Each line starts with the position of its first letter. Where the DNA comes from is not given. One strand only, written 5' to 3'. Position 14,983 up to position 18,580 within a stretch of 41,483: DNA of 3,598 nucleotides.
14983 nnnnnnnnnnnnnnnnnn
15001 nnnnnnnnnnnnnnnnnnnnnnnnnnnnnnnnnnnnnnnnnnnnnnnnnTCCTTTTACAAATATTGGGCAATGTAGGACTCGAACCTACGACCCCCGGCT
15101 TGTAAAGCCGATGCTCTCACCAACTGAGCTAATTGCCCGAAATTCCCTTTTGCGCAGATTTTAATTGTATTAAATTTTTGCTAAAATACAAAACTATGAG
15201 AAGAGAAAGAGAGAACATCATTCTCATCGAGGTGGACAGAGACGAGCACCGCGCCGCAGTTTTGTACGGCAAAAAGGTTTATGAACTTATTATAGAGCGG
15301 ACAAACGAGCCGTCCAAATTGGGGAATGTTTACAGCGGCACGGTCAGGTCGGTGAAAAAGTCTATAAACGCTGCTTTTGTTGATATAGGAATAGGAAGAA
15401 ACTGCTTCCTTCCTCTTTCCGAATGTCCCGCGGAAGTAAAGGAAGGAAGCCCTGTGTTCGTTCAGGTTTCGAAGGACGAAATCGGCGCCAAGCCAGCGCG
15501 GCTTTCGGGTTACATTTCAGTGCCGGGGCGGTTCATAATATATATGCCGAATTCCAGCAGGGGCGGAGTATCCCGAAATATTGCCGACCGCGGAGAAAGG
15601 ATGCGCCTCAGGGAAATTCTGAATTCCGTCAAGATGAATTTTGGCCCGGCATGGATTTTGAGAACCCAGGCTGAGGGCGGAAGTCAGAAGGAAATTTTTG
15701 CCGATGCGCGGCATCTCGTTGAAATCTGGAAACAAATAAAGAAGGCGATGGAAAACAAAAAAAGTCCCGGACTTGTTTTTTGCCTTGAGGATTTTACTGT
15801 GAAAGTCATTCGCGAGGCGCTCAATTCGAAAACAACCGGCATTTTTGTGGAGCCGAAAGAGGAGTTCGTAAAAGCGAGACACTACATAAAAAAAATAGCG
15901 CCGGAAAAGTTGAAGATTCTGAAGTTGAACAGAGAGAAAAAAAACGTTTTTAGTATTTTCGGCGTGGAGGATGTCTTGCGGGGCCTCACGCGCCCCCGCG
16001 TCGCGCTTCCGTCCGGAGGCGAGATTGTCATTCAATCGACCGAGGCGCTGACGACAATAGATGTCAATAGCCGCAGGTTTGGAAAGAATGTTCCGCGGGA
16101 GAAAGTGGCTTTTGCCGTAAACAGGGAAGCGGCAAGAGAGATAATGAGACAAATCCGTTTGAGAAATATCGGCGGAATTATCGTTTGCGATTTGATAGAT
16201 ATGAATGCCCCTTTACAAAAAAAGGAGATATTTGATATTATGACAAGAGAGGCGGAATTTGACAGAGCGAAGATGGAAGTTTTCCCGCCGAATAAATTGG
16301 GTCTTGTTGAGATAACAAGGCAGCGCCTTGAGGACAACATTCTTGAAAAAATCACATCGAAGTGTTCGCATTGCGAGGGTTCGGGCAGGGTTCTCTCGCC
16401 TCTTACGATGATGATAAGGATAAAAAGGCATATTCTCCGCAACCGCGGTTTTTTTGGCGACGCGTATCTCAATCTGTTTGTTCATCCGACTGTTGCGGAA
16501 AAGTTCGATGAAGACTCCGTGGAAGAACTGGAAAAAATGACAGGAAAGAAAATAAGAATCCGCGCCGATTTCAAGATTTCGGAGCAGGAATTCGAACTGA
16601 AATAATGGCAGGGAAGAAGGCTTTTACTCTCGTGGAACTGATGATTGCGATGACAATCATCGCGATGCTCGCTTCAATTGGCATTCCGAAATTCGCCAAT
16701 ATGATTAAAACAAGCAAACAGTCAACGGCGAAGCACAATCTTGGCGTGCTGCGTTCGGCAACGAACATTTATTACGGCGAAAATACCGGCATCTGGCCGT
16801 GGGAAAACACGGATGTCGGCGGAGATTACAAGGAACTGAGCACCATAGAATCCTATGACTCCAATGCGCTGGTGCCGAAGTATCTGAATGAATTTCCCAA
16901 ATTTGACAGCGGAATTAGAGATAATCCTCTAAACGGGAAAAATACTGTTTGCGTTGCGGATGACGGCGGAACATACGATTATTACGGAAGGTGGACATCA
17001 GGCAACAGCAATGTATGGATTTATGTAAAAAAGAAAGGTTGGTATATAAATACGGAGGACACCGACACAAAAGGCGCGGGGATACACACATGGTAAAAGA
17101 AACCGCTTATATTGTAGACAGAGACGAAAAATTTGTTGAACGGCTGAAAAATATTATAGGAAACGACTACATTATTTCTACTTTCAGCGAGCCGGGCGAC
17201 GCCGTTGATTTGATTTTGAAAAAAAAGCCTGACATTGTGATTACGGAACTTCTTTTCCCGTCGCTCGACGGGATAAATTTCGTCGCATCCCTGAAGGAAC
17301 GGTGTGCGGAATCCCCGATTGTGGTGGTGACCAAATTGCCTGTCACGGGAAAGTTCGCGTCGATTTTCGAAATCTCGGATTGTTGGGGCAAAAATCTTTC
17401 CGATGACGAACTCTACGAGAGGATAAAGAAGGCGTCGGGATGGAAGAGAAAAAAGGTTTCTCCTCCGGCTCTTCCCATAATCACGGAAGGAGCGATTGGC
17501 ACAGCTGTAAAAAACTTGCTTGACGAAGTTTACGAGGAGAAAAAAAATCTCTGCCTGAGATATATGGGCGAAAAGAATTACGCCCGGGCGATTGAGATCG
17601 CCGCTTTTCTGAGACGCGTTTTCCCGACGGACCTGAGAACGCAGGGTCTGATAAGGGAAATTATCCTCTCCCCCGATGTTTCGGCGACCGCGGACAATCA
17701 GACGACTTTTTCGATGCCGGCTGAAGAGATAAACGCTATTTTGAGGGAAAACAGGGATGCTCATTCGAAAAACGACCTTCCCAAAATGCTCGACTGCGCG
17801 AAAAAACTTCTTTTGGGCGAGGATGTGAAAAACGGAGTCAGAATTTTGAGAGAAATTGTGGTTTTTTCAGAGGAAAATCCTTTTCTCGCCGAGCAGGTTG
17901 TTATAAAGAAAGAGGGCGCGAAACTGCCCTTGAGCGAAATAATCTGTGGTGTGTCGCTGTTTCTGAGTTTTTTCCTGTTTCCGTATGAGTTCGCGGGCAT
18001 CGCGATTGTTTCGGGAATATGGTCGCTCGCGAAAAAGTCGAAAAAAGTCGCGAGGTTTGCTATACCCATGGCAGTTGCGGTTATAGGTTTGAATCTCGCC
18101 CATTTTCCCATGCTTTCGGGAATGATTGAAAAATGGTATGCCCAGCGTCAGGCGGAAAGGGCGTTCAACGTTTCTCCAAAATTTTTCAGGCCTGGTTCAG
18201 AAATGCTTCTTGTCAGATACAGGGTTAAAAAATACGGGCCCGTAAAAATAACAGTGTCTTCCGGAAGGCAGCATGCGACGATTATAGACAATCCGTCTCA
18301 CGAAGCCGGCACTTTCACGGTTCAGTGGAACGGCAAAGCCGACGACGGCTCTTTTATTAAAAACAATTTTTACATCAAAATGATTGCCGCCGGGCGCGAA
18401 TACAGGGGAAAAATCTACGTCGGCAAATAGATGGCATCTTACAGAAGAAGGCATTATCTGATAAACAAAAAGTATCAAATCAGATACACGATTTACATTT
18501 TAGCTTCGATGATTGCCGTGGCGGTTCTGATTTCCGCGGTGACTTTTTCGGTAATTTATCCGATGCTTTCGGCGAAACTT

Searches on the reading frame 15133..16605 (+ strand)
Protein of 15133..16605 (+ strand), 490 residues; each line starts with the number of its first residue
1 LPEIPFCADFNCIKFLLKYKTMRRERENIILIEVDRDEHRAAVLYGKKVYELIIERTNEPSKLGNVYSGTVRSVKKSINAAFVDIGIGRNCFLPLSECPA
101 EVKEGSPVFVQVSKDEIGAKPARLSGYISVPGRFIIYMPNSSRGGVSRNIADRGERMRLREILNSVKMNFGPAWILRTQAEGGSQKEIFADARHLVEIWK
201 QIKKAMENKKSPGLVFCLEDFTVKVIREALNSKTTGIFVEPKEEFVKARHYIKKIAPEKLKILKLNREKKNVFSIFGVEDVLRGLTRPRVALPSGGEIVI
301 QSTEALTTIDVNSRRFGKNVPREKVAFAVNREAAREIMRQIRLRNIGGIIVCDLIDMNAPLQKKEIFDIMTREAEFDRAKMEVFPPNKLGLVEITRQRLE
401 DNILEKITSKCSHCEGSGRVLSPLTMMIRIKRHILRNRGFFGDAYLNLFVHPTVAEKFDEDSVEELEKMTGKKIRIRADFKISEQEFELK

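Call 9: search_protein_families(library=pfam, proteins=[window:15133-16605:+], max_evalue=0.001)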
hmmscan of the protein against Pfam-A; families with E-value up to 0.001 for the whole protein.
window:15133-16605:+ (490 aa): 2 families
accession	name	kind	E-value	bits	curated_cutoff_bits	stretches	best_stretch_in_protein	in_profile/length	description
PF10150.14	RNase_E_G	-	2.6e-80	270.2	25.5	1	129-398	1-269/270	Ribonuclease E/G family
PF00575.29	S1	-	0.00022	22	22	0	63-109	4-41/74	S1 RNA binding domain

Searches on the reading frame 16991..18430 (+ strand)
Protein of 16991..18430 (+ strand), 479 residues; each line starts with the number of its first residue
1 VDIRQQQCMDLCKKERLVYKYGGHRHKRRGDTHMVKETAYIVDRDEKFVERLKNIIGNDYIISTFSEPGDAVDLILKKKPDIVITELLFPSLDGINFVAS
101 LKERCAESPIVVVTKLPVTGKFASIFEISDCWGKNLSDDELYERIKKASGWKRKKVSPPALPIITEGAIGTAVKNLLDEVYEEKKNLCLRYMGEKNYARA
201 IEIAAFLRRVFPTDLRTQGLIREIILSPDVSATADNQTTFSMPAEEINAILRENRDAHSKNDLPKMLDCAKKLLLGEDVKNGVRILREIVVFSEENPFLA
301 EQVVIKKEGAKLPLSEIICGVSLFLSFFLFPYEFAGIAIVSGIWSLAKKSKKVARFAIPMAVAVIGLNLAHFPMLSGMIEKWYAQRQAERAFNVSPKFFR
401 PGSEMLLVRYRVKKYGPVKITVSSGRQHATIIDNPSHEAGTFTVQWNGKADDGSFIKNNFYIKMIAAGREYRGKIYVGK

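Call 21: search_protein_families(library=pfam, proteins=[window:16991-18430:+], max_evalue=0.001)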
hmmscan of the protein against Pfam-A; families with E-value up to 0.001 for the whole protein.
window:16991-18430:+ (479 aa): 1 family
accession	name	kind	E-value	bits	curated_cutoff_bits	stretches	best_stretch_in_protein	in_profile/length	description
PF00072.30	Response_reg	-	2.2e-10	41.1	30.2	1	41-145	3-110/111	Response regulator receiver domain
